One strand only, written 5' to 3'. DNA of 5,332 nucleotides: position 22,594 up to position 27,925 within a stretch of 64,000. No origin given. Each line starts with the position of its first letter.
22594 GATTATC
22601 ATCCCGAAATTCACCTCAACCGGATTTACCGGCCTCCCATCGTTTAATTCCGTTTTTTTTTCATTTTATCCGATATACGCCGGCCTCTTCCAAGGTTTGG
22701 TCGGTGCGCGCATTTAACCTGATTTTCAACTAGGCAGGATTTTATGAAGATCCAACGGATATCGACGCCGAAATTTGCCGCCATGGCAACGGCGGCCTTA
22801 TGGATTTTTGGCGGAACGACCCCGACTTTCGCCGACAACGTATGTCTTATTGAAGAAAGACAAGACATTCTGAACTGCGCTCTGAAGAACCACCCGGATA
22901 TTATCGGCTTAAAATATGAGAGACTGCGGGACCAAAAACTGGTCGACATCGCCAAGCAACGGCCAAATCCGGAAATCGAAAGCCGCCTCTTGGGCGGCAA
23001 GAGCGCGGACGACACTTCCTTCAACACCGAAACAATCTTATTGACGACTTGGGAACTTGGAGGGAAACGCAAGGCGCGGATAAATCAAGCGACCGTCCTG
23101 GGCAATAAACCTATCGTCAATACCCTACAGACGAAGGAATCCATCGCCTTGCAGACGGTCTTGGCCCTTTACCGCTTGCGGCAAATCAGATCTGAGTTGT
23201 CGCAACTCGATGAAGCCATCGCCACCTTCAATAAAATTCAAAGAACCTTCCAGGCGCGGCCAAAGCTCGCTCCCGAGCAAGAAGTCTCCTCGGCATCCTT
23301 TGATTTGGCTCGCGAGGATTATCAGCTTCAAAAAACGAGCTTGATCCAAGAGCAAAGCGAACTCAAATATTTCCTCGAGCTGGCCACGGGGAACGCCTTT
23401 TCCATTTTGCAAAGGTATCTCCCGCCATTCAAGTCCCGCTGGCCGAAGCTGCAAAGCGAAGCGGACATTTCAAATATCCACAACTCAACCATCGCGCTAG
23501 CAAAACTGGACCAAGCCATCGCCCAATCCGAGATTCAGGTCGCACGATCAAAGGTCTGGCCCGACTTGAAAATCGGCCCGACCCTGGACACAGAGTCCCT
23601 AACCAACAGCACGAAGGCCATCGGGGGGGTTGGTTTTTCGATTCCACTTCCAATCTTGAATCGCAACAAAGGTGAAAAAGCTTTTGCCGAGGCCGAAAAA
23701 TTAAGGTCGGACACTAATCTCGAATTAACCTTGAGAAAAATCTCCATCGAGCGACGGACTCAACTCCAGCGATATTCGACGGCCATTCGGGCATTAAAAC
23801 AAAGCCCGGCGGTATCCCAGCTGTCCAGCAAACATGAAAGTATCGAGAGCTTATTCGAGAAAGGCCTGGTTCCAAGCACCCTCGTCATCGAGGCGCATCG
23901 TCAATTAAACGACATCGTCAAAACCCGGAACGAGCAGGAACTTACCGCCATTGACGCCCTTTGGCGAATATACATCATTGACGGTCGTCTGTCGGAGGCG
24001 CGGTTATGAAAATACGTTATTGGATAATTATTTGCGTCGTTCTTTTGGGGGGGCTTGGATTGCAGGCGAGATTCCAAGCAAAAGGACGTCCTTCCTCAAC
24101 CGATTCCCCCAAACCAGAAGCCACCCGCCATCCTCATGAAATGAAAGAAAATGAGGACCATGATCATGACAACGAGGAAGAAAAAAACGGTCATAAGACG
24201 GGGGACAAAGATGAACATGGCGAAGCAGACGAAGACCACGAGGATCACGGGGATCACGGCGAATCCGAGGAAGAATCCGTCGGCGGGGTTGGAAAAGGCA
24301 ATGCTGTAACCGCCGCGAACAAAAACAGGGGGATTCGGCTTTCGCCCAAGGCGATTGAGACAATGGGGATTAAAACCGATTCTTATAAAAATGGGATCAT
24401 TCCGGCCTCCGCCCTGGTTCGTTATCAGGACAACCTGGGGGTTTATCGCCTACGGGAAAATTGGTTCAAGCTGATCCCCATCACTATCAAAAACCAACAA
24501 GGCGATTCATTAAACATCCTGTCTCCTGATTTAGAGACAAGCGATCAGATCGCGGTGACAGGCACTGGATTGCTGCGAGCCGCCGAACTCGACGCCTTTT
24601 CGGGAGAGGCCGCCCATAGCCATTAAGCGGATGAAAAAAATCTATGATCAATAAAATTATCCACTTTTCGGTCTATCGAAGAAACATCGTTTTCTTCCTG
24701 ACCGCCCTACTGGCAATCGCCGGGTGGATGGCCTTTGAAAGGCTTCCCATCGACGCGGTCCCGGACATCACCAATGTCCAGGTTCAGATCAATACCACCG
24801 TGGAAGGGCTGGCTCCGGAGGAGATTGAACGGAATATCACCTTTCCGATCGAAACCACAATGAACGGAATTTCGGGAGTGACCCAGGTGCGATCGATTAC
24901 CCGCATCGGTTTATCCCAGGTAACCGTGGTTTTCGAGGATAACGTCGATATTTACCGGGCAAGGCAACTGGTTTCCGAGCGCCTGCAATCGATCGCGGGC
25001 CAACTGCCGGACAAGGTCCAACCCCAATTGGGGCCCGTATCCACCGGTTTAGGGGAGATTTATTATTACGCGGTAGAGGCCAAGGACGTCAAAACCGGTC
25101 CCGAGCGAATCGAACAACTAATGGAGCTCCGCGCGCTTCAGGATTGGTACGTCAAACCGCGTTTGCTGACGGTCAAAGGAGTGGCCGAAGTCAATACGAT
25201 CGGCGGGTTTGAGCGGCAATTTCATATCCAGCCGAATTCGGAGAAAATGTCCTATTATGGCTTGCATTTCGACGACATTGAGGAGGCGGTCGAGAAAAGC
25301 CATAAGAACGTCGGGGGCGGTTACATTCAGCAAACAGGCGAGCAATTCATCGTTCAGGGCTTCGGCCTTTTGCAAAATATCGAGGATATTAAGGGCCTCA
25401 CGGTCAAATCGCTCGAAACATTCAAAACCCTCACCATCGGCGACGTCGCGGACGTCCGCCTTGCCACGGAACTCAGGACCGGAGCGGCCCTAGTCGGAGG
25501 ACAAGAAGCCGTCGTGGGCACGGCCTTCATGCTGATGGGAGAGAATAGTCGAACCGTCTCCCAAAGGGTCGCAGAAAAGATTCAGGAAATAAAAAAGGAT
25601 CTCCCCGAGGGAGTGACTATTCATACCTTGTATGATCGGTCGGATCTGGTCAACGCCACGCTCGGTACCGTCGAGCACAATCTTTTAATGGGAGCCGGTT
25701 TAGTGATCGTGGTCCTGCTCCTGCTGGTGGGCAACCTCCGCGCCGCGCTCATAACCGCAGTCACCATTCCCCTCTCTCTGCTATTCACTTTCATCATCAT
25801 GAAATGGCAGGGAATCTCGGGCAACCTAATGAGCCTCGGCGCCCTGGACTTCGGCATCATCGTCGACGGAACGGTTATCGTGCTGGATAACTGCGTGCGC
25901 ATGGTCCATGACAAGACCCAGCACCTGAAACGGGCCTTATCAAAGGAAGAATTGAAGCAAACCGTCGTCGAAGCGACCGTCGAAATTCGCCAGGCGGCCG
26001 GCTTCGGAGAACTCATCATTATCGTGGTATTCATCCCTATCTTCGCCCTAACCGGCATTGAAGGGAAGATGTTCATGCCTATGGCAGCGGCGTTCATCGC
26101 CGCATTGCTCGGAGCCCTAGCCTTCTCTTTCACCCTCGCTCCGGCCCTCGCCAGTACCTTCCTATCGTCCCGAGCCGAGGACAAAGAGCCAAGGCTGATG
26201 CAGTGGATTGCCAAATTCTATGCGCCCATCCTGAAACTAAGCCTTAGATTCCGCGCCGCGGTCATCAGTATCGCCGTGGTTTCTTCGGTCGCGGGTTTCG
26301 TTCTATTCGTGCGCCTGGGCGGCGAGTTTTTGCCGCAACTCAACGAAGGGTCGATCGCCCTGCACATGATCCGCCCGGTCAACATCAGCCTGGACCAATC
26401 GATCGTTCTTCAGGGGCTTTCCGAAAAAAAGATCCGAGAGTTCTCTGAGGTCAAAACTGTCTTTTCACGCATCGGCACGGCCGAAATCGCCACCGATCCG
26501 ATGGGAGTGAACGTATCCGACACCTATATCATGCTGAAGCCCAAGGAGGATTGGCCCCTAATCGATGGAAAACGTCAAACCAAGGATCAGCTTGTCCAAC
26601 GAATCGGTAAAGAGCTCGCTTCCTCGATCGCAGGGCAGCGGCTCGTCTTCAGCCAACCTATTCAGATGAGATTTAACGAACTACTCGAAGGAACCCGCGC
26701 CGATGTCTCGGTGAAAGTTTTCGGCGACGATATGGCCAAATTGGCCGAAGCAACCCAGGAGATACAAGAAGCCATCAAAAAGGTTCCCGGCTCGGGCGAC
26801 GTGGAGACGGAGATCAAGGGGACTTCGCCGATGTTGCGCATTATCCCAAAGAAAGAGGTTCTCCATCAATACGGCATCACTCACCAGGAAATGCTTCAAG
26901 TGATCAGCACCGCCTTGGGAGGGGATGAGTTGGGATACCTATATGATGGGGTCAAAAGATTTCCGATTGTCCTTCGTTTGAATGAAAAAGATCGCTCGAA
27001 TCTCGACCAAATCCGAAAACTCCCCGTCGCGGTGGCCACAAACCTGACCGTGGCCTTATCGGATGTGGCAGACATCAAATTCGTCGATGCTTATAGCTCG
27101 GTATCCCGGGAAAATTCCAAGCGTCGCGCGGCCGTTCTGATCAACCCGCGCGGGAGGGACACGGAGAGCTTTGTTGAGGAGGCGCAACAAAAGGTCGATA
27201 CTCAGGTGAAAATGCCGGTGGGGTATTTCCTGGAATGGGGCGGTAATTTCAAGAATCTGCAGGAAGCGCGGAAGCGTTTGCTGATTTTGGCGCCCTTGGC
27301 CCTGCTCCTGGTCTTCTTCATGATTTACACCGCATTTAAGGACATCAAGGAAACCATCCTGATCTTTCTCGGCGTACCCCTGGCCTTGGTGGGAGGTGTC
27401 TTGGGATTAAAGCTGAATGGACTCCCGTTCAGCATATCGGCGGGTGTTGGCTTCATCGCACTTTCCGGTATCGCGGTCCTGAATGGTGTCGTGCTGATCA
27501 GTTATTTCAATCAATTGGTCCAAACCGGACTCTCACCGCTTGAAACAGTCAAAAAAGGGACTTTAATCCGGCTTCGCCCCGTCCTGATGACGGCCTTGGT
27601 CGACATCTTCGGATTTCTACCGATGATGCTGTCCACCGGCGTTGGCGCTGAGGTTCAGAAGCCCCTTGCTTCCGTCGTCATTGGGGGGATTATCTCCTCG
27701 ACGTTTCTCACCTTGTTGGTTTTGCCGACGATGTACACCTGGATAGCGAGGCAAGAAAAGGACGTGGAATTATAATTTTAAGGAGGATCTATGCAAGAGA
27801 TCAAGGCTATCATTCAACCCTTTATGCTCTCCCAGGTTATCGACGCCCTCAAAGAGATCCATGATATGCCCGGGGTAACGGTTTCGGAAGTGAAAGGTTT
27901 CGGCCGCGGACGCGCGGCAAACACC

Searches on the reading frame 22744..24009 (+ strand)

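Call 52: search_protein_families(library=pfam, proteins=[window:22744-24009:+], max_evalue=0.00001)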
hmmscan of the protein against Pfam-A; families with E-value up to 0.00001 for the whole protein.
window:22744-24009:+ (421 aa): 1 family
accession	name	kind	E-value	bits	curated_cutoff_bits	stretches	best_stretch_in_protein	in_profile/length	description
PF02321.23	OEP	-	1.4e-19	71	22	1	246-405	11-178/187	Outer membrane efflux protein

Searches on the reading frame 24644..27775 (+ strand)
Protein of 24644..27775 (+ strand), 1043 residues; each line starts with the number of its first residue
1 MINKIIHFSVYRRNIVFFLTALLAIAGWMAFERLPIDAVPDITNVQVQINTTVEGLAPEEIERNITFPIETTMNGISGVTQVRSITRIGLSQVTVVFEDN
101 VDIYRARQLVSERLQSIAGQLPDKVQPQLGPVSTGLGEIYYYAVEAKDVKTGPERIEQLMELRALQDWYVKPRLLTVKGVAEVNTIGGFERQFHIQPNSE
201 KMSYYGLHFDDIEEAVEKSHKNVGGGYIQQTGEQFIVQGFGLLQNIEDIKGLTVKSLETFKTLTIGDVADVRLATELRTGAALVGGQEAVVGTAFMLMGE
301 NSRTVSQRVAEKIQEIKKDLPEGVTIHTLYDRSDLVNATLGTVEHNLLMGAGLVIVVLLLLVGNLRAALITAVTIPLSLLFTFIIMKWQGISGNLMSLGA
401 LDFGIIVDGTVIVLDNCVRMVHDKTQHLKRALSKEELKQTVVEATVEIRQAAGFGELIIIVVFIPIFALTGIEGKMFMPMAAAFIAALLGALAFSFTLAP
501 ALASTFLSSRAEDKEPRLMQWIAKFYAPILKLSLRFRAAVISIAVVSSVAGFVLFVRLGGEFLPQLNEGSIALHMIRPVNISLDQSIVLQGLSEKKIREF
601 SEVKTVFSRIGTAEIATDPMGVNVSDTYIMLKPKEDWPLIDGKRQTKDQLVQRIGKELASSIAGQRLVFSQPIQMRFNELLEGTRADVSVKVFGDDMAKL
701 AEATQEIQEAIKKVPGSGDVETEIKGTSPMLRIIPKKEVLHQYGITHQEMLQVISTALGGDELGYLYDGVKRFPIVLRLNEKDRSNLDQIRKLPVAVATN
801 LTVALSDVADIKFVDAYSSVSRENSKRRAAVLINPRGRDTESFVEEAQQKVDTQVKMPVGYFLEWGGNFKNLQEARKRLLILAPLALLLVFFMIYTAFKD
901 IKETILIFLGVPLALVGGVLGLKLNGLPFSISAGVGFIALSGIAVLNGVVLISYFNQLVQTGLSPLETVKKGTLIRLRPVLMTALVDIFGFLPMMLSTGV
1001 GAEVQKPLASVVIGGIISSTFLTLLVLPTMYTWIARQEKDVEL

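Call 52: search_protein_families(library=pfam, proteins=[window:24644-27775:+], max_evalue=0.00001)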
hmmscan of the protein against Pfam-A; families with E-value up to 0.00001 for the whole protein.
window:24644-27775:+ (1043 aa): 1 family
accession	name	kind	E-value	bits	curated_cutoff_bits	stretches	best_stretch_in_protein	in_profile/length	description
PF00873.25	ACR_tran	-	3.4e-291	969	28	1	5-1034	1-1020/1021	AcrB/AcrD/AcrF family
